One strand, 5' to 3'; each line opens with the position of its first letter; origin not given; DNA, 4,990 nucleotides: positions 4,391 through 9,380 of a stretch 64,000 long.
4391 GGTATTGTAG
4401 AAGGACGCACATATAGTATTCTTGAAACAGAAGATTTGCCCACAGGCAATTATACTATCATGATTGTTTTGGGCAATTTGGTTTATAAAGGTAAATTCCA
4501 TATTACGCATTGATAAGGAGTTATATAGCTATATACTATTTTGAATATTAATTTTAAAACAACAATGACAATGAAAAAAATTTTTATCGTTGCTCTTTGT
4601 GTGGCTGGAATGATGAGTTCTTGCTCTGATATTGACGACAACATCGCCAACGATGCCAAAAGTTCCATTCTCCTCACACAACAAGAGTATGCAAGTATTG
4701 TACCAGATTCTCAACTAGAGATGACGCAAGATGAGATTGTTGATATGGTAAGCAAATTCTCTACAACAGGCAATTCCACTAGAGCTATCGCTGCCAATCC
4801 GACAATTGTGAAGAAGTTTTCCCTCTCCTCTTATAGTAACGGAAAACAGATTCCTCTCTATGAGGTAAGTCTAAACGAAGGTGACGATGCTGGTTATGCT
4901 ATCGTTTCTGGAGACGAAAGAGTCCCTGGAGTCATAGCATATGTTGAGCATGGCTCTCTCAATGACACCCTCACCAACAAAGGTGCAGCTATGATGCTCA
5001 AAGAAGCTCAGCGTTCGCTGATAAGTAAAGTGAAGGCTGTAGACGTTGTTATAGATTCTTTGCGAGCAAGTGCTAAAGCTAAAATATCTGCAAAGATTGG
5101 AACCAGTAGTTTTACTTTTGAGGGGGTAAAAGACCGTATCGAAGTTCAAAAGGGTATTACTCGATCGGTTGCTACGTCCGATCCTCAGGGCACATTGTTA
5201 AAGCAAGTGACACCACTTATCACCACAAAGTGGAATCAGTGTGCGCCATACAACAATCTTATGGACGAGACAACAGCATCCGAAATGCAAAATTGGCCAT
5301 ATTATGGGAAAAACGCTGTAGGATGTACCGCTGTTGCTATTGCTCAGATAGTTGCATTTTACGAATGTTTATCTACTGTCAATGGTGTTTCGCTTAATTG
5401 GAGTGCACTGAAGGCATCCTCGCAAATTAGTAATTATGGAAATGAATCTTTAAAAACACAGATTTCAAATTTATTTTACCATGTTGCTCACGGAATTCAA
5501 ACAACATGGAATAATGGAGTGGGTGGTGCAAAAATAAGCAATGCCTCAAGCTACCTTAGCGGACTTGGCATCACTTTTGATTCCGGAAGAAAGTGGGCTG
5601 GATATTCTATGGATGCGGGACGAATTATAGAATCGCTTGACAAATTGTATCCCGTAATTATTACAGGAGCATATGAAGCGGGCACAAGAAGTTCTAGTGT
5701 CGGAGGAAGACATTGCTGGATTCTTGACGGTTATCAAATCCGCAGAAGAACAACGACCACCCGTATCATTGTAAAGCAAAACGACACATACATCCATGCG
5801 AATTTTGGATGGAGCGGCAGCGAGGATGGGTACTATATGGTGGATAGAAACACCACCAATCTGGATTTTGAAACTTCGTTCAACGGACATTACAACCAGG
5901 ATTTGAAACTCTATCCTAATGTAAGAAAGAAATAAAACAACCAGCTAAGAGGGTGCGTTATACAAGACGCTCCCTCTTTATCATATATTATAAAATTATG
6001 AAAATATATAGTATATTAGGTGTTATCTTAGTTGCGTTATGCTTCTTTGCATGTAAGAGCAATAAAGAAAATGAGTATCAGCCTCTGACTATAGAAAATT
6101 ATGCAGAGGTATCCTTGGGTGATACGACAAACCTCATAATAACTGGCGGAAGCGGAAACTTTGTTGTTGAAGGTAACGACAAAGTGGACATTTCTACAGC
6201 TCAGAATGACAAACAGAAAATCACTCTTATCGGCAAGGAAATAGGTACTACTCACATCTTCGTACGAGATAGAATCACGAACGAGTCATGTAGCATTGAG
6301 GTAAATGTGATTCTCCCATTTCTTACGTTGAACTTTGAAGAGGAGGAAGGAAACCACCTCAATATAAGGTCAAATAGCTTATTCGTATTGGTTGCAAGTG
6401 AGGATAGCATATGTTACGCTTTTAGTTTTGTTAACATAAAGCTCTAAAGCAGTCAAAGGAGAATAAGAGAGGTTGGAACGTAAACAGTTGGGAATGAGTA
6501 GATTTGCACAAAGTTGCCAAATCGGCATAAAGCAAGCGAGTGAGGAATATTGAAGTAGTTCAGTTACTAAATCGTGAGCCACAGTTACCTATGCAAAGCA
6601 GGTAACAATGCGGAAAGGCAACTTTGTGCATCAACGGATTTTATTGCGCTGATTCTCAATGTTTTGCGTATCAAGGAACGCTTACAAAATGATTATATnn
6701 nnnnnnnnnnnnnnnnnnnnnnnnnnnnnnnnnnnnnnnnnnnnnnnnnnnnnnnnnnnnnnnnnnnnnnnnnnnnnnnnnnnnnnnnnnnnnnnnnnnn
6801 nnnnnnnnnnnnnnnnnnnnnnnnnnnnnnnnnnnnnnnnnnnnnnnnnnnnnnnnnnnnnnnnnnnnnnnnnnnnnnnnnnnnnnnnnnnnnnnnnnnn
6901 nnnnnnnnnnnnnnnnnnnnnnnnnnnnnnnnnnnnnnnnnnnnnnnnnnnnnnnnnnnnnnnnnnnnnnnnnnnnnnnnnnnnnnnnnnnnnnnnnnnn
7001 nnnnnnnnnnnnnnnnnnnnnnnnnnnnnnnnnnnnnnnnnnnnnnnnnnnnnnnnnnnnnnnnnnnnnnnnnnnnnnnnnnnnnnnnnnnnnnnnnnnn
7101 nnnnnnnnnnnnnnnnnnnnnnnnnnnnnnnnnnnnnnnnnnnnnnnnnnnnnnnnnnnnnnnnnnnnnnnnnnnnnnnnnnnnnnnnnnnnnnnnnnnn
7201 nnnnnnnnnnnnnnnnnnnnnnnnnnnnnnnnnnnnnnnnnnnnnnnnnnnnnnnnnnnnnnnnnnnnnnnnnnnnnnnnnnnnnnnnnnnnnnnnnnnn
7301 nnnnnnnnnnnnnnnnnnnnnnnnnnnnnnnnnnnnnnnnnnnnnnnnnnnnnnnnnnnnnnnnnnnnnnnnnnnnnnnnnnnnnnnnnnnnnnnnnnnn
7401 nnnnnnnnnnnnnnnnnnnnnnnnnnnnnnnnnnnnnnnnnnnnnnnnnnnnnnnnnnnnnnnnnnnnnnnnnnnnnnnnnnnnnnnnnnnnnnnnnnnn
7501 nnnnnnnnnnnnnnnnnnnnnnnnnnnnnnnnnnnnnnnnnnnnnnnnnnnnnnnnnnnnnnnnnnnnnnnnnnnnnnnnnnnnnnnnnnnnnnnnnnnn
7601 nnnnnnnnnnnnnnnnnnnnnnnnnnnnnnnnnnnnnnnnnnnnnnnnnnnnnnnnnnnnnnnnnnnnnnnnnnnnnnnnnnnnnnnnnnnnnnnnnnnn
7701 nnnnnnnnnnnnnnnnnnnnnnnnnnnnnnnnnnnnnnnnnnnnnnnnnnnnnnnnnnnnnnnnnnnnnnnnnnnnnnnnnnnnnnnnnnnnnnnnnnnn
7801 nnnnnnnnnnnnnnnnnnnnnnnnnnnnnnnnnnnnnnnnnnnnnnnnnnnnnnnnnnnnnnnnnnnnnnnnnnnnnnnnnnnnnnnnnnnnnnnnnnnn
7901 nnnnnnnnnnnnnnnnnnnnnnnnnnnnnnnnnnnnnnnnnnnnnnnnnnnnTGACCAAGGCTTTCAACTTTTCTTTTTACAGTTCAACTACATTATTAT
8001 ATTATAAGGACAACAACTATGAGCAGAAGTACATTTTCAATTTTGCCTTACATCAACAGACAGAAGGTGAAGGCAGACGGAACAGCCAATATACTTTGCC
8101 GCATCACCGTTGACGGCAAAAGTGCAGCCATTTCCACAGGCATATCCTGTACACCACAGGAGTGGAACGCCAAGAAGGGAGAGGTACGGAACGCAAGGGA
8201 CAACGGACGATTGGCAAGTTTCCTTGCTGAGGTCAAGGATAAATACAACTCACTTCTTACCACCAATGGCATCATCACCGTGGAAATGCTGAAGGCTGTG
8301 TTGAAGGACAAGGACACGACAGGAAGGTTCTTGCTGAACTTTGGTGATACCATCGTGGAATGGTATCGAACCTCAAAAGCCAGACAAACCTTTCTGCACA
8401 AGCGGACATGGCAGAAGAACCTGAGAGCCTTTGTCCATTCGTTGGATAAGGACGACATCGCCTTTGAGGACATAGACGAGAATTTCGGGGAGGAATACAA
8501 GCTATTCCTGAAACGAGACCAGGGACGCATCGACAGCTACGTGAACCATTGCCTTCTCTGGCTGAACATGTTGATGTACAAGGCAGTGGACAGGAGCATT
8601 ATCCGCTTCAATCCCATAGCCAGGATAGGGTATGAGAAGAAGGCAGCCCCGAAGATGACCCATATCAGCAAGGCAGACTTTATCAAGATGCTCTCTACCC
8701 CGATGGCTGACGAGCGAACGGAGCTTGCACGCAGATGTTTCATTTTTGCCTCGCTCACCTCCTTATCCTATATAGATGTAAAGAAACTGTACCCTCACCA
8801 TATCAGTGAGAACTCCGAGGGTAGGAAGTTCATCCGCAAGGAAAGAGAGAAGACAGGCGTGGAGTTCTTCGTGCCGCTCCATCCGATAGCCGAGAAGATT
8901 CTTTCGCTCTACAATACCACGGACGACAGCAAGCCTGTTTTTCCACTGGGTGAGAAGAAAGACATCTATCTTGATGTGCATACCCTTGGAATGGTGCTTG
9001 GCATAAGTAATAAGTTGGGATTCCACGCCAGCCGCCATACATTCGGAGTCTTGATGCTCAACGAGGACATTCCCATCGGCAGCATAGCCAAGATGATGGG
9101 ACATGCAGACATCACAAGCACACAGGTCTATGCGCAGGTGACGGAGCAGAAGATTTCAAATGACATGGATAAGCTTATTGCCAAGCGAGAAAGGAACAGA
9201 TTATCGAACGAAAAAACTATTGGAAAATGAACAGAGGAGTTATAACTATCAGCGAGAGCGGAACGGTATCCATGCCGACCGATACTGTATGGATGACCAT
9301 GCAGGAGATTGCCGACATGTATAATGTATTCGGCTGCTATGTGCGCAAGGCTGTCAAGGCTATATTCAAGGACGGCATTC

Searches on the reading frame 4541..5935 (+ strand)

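Call 26: search_protein_families(library=pfam, proteins=[window:4541-5935:+], max_evalue=0.001)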
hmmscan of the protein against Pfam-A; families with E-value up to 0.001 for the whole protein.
window:4541-5935:+ (464 aa): 2 families
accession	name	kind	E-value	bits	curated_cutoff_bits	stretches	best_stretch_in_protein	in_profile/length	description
PF01640.23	Peptidase_C10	-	2e-21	77.6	26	1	231-432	1-194/194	Peptidase C10 family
PF13734.11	Inhibitor_I69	-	2.7e-09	37.8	25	1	62-158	5-96/98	Spi protease inhibitor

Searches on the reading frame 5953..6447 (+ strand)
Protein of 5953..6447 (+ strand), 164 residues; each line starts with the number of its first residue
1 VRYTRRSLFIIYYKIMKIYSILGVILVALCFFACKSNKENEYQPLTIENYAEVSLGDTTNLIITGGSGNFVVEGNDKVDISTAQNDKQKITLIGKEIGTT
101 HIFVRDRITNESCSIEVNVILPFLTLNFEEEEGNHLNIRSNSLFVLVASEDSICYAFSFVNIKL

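Call 26: search_protein_families(library=pfam, proteins=[window:5953-6447:+], max_evalue=0.001)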
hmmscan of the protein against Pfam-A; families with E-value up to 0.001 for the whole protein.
window:5953-6447:+ (164 aa): 1 family
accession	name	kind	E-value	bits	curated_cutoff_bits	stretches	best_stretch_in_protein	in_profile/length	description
PF13629.12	T2SS-T3SS_pil_N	-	0.00015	21.8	23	1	74-119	27-71/72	Pilus formation protein N terminal region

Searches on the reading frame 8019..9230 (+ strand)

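Call 26: search_protein_families(library=pfam, proteins=[window:8019-9230:+], max_evalue=0.001)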
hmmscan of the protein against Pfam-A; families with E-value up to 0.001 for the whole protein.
window:8019-9230:+ (403 aa): 3 families
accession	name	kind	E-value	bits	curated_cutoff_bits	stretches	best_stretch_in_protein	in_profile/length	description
PF17293.8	Arm-DNA-bind_5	-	8.9e-13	49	22.6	1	11-84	2-80/87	Arm DNA-binding domain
PF00589.27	Phage_integrase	-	1.8e-12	47.8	27.1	1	275-377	59-171/172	Phage integrase family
PF13102.12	Phage_int_SAM_5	-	1.7e-08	35.2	22.3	1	105-201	2-94/98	Phage integrase SAM-like domain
